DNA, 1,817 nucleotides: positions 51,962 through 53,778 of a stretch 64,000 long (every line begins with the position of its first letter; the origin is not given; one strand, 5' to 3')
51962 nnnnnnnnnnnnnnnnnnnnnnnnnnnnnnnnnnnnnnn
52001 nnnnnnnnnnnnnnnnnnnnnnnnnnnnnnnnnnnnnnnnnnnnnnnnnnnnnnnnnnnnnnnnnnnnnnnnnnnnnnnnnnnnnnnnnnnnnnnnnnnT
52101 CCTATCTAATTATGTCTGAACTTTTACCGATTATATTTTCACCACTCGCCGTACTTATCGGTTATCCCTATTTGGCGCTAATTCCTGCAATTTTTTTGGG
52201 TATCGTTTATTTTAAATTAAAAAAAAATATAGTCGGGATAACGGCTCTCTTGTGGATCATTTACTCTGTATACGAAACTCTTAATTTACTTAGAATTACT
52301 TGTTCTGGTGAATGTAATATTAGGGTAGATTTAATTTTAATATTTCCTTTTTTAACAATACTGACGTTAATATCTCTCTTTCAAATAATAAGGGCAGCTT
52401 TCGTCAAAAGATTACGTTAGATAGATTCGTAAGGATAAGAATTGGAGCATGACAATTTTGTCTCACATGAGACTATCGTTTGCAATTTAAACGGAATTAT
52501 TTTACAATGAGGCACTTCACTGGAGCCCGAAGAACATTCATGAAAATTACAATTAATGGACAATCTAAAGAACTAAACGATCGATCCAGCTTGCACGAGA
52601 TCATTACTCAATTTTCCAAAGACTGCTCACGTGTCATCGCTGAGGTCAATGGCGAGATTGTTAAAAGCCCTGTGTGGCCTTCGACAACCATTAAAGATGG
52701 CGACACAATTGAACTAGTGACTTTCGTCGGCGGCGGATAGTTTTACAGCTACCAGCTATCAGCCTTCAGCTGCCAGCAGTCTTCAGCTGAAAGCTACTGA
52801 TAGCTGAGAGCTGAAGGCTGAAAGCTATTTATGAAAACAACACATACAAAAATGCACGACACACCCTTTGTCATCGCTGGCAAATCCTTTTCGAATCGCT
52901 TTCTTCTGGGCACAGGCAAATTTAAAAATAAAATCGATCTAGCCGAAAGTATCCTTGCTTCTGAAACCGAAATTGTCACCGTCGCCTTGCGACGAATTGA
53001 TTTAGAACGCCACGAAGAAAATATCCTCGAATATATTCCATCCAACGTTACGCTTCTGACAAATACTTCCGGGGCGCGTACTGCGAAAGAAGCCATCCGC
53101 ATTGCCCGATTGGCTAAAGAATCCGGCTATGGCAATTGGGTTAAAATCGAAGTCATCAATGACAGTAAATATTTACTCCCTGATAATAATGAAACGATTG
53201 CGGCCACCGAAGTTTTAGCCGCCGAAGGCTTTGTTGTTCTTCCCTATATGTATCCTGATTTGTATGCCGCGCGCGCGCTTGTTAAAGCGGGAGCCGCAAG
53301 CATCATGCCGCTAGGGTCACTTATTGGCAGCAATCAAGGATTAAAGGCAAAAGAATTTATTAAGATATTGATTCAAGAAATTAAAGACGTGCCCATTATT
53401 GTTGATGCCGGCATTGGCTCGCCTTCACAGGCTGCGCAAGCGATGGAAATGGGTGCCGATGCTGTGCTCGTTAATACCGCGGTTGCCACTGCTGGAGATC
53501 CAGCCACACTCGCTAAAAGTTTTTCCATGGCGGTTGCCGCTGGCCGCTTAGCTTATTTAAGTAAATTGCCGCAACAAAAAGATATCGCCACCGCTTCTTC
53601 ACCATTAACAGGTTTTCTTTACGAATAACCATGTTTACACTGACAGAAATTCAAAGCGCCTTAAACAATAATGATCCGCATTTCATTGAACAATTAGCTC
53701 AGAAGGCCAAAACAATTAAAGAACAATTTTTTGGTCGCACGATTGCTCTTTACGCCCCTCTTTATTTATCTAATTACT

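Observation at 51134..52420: GC-enriched nuclease gene (DUF1016-N domain fused to SNase) with adjacent small membrane protein: candidate horizontally acquired or defence module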

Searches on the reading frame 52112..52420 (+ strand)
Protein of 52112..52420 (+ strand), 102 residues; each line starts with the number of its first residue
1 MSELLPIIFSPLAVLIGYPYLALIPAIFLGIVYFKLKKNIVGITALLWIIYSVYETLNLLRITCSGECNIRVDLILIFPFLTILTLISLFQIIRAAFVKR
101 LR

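Call 4: search_protein_families(library=pfam, proteins=[window:52112-52420:+], max_evalue=1)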
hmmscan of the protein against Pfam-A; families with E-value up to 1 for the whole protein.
window:52112-52420:+ (102 aa): 0 families

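Call 5: search_protein_families(library=padloc, proteins=[window:52112-52420:+], max_evalue=1)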
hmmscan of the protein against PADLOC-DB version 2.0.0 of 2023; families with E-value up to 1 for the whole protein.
window:52112-52420:+ (102 aa): 0 families

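Call 6: search_protein_families(library=ncbifam, proteins=[window:52112-52420:+], max_evalue=1)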
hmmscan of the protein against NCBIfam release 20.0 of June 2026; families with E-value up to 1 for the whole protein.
window:52112-52420:+ (102 aa): 0 families

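Call 7: search_protein_families(library=phrogs, proteins=[window:52112-52420:+], max_evalue=0.1)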
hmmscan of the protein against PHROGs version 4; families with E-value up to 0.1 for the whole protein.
window:52112-52420:+ (102 aa): 1 family
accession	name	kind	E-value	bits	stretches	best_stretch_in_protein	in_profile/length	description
phrog_36995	-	unknown function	0.047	14.7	1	27-70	35-77/122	-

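Call 30: find_homologous_proteins(query=window:52112-52420:+, max_evalue=0.01)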
Query window:52112-52420:+ (102 aa): 20 proteins with E <= 0.01 among 31 candidates.
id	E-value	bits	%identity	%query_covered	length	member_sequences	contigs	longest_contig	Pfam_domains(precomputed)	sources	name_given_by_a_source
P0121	5.6e-55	202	100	100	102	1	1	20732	-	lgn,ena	-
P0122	5.1e-28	115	64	83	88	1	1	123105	-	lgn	-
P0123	1.7e-24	104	55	81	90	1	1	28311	-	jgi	jgi:hypothetical protein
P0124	3.0e-22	97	63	69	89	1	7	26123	-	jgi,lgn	jgi:hypothetical protein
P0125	3.2e-20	90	55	80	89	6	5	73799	-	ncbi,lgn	-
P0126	2.6e-19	87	53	80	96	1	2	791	-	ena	-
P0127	8.0e-19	86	56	80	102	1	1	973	-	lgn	-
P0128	2.8e-18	84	53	87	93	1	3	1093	-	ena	-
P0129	8.1e-18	82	48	90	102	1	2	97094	-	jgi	jgi:hypothetical protein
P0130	2.7e-17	81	53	77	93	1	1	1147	-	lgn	-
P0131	2.4e-16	78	48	75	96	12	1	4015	-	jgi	-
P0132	5.1e-16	77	49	88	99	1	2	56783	-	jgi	jgi:hypothetical protein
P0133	7.5e-15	73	48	88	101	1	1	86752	-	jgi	jgi:hypothetical protein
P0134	2.6e-14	71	49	87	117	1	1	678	-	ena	-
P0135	1.5e-13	69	40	87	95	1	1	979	-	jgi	jgi:hypothetical protein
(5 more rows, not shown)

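Call 31: find_encoding_contigs(protein=P0122, flank=6000, max_places=2)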
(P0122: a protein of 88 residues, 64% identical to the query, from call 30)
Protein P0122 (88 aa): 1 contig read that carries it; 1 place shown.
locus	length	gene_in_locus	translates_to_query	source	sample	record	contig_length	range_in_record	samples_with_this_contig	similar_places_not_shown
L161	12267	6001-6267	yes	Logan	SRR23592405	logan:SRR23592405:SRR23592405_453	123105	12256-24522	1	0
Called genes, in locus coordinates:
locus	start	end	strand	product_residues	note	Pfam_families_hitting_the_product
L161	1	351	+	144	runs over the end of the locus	PF00571:CBS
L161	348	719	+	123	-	-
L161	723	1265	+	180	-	PF13590:DUF4136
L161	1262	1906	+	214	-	-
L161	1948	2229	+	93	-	PF06865:Ppnp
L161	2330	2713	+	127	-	PF03061:4HBT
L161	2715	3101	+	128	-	PF00072:Response_reg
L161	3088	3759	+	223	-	-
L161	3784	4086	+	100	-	-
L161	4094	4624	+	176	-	-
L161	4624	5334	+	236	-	PF05430:Methyltransf_30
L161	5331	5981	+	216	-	PF00657:Lipase_GDSL, PF13472:Lipase_GDSL_2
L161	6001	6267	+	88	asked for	-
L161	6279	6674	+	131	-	-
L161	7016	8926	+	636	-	PF00005:ABC_tran, PF02367:TsaE (faint), PF02463:SMC_N (faint), PF13175:AAA_15 (faint), PF13191:AAA_16 (faint), PF12848:ABC_tran_Xtn, PF00005:ABC_tran, PF16326:ABC_tran_CTD, +9 more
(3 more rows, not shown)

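Call 32: find_encoding_contigs(protein=P0125, flank=6000, max_places=2)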
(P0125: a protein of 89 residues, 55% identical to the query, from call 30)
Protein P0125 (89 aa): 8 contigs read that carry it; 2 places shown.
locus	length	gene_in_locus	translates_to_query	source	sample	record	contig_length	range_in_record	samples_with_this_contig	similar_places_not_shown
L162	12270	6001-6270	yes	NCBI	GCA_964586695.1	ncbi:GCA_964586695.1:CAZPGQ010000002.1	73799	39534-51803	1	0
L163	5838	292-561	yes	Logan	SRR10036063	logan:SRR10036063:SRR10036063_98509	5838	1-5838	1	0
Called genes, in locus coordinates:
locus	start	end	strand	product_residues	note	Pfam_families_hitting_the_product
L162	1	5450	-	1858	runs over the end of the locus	-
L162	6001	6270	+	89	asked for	-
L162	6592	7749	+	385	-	PF00390:malic, PF03949:Malic_M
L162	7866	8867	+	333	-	PF01471:PG_binding_1, PF16656:Pur_ac_phosph_N (weak)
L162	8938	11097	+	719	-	PF17191:RecG_wedge, PF01336:tRNA_anti-codon, PF04851:ResIII, PF00270:DEAD, PF00271:Helicase_C, PF19833:RecG_dom3_C (weak)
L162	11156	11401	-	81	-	-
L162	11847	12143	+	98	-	-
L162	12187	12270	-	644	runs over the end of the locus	PF06480:FtsH_ext (weak), PF00004:AAA, PF23902:AAA_lid_PRS2_C (faint), PF17862:AAA_lid_3, PF01434:Peptidase_M41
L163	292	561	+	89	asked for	-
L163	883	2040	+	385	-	PF00390:malic, PF03949:Malic_M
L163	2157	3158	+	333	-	PF01471:PG_binding_1, PF16656:Pur_ac_phosph_N (weak)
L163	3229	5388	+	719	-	PF17191:RecG_wedge, PF01336:tRNA_anti-codon, PF04851:ResIII, PF00270:DEAD, PF00271:Helicase_C, PF19833:RecG_dom3_C (weak)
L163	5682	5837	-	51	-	?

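Call 33: find_encoding_contigs(protein=P0129, flank=6000, max_places=2)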
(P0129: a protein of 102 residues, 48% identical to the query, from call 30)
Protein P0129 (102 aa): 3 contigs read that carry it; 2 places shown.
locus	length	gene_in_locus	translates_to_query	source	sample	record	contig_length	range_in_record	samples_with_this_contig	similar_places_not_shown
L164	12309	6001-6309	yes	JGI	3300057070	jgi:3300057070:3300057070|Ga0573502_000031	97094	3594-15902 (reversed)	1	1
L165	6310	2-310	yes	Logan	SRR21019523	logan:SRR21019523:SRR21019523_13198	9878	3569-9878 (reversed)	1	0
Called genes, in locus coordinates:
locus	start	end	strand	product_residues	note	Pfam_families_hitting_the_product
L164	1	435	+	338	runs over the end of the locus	PF01370:Epimerase, PF16363:GDP_Man_Dehyd (faint), PF08338:DUF1731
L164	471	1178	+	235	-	PF02678:Pirin, PF17954:Pirin_C_2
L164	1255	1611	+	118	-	PF00903:Glyoxalase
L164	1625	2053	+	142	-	PF04828:GFA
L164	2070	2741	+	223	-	PF01323:DSBA, PF13743:Thioredoxin_5 (weak)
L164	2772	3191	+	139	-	PF04143:Sulf_transp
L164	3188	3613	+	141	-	PF20398:DUF6691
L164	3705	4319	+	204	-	PF01810:LysE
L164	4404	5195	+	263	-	PF06691:DUF1189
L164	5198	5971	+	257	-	PF03883:H2O2_YaaD, PF21818:DUF6884 (weak)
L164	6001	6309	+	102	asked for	-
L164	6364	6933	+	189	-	PF01292:Ni_hydr_CYTB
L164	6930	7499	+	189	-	PF04264:YceI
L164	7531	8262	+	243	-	PF00005:ABC_tran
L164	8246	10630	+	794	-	PF02687:FtsX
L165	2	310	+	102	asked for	?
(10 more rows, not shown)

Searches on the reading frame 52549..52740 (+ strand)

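Call 4: search_protein_families(library=pfam, proteins=[window:52549-52740:+], max_evalue=1)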
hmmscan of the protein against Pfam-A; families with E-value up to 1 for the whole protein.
window:52549-52740:+ (63 aa): 4 families
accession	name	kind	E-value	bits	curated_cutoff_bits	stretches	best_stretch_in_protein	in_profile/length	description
PF02597.26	ThiS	-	3e-15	57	22.5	1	2-63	3-76/76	ThiS family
PF02824.27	TGS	-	0.0029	18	22.2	1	17-58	21-60/60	TGS domain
PF06805.18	Lambda_tail_I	-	0.02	15.7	23.8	1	30-63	50-83/83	Bacteriophage lambda tail assembly protein I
PF14453.12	ThiS-like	-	0.14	12.7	26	1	1-56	4-53/57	ThiS-like ubiquitin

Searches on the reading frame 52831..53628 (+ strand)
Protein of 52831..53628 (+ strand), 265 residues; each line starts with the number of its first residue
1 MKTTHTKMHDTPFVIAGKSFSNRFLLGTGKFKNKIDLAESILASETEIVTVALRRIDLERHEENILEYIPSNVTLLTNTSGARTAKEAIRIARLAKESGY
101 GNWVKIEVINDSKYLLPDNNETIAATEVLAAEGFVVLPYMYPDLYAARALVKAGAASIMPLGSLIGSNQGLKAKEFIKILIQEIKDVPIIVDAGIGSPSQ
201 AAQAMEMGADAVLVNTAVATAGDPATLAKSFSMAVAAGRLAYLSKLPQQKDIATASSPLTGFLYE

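Call 46: list_cluster_members(proteins=[P0001, window:52831-53628:+, window:53631-54647:+, window:50392-50883:-, P0121, P0125, P0122])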
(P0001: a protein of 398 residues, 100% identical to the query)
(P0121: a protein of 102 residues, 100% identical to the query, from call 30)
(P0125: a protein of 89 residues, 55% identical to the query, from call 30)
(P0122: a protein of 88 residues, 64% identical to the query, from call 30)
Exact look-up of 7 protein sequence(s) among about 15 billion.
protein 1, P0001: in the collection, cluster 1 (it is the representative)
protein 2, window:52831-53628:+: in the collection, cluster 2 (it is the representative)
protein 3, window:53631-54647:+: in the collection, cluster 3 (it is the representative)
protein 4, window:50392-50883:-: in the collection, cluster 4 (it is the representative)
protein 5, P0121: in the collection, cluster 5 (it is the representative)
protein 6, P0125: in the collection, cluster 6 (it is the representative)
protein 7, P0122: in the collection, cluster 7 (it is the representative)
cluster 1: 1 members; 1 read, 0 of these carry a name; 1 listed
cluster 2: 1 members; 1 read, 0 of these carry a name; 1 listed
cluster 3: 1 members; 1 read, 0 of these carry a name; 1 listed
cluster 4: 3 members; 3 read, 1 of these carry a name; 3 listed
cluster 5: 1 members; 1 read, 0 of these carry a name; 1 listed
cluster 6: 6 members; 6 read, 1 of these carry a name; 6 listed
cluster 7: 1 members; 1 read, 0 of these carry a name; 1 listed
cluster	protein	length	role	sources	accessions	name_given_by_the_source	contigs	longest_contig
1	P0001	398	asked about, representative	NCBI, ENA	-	-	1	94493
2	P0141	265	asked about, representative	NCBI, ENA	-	-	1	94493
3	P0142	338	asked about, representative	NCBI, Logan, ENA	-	-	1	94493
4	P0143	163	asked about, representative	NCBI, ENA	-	-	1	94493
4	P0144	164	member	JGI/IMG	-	S-adenosylmethionine/arginine decarboxylase-like enzyme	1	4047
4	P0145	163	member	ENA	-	-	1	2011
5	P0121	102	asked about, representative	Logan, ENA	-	-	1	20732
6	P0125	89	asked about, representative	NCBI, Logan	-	-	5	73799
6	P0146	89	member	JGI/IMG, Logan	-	hypothetical protein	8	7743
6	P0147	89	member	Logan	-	-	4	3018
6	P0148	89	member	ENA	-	-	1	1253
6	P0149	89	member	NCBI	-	-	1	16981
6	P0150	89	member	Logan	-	-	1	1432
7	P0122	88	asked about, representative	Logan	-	-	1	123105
